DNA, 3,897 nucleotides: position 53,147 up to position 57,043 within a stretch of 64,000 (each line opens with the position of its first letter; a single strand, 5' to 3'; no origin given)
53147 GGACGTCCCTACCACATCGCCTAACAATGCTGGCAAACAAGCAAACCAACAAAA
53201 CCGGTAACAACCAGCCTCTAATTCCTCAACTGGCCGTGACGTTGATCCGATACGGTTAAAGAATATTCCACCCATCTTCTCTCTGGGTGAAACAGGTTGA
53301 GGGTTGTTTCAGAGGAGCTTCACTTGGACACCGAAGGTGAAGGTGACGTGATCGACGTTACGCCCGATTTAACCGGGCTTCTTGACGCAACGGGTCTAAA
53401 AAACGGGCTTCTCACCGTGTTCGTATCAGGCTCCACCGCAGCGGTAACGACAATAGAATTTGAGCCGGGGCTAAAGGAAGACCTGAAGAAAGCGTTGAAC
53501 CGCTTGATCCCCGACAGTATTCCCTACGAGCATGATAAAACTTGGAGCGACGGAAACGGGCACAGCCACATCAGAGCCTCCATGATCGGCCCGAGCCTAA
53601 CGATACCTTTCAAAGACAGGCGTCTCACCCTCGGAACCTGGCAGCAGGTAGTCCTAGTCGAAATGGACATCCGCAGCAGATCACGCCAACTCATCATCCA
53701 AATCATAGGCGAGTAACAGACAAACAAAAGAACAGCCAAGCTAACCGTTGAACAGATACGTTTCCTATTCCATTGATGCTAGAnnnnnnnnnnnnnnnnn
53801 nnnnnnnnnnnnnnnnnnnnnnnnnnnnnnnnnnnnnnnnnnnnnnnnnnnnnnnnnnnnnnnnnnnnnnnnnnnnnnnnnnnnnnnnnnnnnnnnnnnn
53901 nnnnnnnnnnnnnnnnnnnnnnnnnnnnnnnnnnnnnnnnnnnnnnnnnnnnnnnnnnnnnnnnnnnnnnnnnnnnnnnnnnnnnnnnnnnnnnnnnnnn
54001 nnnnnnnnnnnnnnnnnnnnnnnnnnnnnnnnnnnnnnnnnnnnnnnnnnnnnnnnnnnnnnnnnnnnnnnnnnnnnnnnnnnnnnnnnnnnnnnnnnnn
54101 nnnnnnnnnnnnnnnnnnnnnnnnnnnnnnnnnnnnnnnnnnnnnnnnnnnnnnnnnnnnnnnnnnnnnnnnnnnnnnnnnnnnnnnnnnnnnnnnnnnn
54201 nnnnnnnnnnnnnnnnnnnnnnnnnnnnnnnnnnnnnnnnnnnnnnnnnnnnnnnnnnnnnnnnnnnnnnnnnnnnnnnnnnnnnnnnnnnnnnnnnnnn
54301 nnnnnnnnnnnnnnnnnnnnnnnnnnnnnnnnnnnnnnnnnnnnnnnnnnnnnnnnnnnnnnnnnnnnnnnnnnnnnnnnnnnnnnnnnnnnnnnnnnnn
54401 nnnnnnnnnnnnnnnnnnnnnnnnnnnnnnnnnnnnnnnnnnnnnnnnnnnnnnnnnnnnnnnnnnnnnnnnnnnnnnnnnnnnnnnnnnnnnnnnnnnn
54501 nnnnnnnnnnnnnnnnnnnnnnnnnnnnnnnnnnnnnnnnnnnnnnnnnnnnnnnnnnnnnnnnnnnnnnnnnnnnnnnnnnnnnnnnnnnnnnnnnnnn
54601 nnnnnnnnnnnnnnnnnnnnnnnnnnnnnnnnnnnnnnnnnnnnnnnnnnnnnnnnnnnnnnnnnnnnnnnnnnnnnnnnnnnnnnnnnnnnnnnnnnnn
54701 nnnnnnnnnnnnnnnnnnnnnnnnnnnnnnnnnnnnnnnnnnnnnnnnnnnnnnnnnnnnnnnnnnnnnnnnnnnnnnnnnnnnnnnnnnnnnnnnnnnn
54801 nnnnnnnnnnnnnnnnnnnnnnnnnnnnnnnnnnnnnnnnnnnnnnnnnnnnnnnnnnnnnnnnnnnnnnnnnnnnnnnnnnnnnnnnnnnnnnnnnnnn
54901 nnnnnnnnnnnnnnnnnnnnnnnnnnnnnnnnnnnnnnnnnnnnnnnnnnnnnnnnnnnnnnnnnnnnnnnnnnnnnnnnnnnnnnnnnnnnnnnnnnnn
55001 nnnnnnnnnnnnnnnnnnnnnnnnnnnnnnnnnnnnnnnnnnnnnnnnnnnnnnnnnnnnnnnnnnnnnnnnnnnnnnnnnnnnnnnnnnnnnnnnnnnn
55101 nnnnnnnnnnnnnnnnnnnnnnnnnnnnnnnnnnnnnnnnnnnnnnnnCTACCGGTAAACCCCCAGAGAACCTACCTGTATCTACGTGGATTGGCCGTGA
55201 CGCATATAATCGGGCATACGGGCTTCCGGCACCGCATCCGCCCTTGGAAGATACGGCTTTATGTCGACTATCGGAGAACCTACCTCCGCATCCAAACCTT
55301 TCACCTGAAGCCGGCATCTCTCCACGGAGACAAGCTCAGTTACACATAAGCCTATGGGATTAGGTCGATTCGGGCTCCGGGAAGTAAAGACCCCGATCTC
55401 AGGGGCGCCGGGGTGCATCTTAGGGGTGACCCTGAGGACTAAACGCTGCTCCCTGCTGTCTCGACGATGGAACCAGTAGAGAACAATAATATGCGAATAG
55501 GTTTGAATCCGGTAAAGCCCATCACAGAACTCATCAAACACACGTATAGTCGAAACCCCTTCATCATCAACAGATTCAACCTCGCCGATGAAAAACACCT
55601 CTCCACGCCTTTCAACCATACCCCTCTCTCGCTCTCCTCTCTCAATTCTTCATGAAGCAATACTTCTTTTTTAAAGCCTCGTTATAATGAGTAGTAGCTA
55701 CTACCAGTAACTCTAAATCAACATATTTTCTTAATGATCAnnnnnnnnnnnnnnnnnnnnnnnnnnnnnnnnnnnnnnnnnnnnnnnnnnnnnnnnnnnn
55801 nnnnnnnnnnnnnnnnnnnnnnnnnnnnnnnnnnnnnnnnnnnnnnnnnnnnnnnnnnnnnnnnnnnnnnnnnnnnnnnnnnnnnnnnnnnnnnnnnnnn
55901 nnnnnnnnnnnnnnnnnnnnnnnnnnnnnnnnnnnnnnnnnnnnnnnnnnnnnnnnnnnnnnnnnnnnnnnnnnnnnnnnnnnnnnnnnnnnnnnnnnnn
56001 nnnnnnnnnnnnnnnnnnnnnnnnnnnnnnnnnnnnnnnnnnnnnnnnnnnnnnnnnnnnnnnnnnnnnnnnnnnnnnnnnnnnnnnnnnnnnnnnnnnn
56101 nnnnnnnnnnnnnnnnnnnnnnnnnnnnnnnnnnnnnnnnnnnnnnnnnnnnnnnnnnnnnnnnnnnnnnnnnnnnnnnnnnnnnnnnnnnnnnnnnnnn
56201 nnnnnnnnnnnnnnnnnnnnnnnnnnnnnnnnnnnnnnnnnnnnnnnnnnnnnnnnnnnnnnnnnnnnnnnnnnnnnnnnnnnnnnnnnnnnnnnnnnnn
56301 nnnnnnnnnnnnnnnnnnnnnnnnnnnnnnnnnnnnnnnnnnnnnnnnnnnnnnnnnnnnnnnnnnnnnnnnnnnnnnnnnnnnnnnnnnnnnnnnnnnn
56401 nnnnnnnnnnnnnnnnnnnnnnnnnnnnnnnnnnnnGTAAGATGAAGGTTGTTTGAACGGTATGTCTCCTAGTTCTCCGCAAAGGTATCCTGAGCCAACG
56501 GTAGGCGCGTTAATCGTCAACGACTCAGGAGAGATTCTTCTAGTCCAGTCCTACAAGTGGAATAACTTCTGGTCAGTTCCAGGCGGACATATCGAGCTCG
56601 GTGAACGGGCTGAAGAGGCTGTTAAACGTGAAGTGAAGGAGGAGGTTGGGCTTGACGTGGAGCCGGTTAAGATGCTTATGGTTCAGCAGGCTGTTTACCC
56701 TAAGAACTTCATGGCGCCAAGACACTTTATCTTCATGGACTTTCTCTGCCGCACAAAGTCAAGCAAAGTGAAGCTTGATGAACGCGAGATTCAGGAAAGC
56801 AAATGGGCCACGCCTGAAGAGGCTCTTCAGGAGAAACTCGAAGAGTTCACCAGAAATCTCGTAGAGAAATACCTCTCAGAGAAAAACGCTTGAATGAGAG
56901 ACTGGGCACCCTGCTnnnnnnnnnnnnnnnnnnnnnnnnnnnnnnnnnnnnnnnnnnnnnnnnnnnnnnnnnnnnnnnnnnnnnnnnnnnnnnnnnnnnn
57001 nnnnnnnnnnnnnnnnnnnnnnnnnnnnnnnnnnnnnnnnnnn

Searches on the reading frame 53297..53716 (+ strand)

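Call 71: search_protein_families(library=pfam, proteins=[window:53297-53716:+], max_evalue=0.01)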
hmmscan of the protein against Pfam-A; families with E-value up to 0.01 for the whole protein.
window:53297-53716:+ (139 aa): 1 family
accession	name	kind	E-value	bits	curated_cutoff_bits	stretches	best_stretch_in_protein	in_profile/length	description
PF01894.22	UPF0047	-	4e-34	117.7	27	1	20-136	1-117/117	Uncharacterised protein family UPF0047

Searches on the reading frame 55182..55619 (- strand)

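Call 43: search_protein_families(library=pfam, proteins=[window:55182-55619:-], max_evalue=0.01)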
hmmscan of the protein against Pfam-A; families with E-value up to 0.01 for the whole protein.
window:55182-55619:- (145 aa): 1 family
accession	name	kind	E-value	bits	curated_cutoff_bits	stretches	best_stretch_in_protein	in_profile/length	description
PF01980.22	TrmO_N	-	1.2e-29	103.3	26.8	1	20-128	11-116/116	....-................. O N-terminal domain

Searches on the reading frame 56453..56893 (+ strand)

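Call 71: search_protein_families(library=pfam, proteins=[window:56453-56893:+], max_evalue=0.01)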
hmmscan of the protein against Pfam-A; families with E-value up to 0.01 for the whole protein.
window:56453-56893:+ (146 aa): 3 families
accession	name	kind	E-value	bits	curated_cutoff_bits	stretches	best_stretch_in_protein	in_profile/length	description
PF00293.34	NUDIX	-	3.9e-26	92.1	21.1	1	14-139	3-133/134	NUDIX domain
PF14815.12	NUDIX_4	-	8e-07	29.3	35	1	19-138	3-112/113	NUDIX domain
PF13869.12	NUDIX_2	-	0.0088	15.9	27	0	22-72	52-102/188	Nucleotide hydrolase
